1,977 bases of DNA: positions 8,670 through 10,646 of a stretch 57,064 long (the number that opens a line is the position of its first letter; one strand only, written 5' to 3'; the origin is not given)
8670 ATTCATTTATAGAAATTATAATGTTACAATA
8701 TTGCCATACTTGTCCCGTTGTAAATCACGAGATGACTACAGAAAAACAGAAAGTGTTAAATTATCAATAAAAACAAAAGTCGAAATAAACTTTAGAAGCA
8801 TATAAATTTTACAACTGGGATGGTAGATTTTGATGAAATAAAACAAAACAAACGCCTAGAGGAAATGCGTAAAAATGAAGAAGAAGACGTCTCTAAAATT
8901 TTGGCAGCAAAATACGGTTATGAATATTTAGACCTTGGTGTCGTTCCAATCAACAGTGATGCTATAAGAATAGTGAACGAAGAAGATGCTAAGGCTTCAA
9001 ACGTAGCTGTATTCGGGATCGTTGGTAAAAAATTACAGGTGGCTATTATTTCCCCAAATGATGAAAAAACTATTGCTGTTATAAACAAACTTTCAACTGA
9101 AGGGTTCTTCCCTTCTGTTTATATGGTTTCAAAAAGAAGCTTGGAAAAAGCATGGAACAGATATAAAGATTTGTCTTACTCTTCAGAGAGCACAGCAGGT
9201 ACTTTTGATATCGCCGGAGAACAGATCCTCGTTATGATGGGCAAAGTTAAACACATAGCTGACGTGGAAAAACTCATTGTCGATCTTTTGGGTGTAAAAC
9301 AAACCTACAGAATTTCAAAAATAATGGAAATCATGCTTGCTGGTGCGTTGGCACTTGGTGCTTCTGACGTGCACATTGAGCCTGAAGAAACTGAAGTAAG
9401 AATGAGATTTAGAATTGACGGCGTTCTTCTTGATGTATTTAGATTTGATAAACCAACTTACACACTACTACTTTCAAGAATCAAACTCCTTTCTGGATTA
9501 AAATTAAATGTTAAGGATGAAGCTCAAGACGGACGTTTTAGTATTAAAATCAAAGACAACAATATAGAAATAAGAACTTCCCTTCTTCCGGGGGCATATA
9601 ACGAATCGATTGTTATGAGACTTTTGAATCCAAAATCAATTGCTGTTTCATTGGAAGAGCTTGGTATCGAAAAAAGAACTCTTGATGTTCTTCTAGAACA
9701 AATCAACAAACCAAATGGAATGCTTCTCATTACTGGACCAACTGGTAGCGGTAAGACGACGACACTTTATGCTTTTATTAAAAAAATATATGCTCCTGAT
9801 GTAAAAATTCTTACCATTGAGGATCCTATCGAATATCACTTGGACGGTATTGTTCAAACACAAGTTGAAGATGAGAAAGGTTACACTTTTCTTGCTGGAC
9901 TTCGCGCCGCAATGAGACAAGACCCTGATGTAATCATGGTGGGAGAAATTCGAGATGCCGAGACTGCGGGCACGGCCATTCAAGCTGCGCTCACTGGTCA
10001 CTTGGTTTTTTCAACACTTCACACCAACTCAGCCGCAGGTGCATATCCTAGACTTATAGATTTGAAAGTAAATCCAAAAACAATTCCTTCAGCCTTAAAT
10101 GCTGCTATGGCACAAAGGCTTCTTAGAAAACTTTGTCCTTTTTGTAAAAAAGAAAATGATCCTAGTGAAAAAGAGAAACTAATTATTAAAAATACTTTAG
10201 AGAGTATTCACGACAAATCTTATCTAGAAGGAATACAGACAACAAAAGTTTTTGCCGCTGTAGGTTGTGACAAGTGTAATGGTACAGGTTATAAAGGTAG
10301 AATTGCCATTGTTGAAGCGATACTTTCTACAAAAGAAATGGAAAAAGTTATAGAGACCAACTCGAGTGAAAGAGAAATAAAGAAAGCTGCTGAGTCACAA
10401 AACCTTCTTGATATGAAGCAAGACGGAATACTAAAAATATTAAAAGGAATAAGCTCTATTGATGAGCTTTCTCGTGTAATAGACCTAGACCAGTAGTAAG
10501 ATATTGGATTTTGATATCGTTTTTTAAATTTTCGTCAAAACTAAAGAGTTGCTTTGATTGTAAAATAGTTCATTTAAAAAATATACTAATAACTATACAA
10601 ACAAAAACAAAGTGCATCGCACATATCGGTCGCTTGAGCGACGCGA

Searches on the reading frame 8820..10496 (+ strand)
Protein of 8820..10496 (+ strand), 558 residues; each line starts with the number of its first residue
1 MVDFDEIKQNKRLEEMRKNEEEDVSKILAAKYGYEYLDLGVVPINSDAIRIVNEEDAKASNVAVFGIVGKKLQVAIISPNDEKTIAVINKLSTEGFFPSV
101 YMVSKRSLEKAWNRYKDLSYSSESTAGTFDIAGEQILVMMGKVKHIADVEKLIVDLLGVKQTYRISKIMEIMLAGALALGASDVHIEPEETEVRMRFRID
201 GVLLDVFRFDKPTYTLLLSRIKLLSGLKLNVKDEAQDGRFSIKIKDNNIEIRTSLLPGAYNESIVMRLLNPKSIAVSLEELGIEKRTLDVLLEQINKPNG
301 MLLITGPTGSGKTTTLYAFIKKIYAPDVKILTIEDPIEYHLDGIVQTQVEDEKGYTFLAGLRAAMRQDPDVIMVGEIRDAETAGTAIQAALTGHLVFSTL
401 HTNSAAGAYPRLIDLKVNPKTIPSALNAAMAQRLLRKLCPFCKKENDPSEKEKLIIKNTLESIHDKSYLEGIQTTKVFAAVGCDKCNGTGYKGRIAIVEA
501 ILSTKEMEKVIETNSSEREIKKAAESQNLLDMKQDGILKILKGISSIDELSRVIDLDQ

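Call 7: search_protein_families(library=pfam, proteins=[window:8820-10496:+], max_evalue=1)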
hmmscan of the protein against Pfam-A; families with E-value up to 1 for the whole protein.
window:8820-10496:+ (558 aa): 24 families
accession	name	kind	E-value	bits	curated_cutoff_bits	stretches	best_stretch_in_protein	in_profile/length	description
PF00437.27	T2SSE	-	2.2e-119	398.9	24.9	1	165-552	8-370/370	Type II/IV secretion system protein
PF05157.20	MshEN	-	2e-06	28.1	23.1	1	32-117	1-85/90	MshEN domain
PF25199.1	nSTAND_NTPase5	-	8.2e-06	26.1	34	1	282-348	23-93/145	Novel STAND NTPase 5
PF13173.12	AAA_14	-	7.8e-05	23.1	27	1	300-393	3-87/129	AAA domain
PF20720.3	nSTAND3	-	0.00012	22.2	27.2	1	297-336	15-54/155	Novel STAND NTPase 3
PF13191.12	AAA_16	-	0.00026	21.9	32.6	1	286-327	10-52/167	AAA ATPase domain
PF04851.21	ResIII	-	0.00065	20.1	22.5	1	286-325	10-49/164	Type III restriction enzyme, res subunit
PF13555.12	AAA_29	-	0.00086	19.5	27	1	298-320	21-43/61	P-loop containing region of AAA domain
PF13476.12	AAA_23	-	0.0024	19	27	1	295-319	15-39/201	AAA domain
PF13401.12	AAA_22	-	0.0024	18.6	27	1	298-323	4-29/130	AAA domain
PF01637.24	ATPase_2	-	0.0035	17.6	33.2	1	290-323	10-44/225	ATPase domain predominantly from Archaea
PF03215.21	Rad17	-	0.0069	16.8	23.8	1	296-322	42-68/186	Rad17 P-loop domain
PF13086.12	AAA_11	-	0.0076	16.5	27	1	295-324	13-42/257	AAA domain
PF01935.23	DUF87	-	0.0081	16.7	23.2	1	303-331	27-56/220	Helicase HerA, central domain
PF12775.13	AAA_7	-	0.01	15.8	25.8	1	287-332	21-66/181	P-loop containing dynein motor region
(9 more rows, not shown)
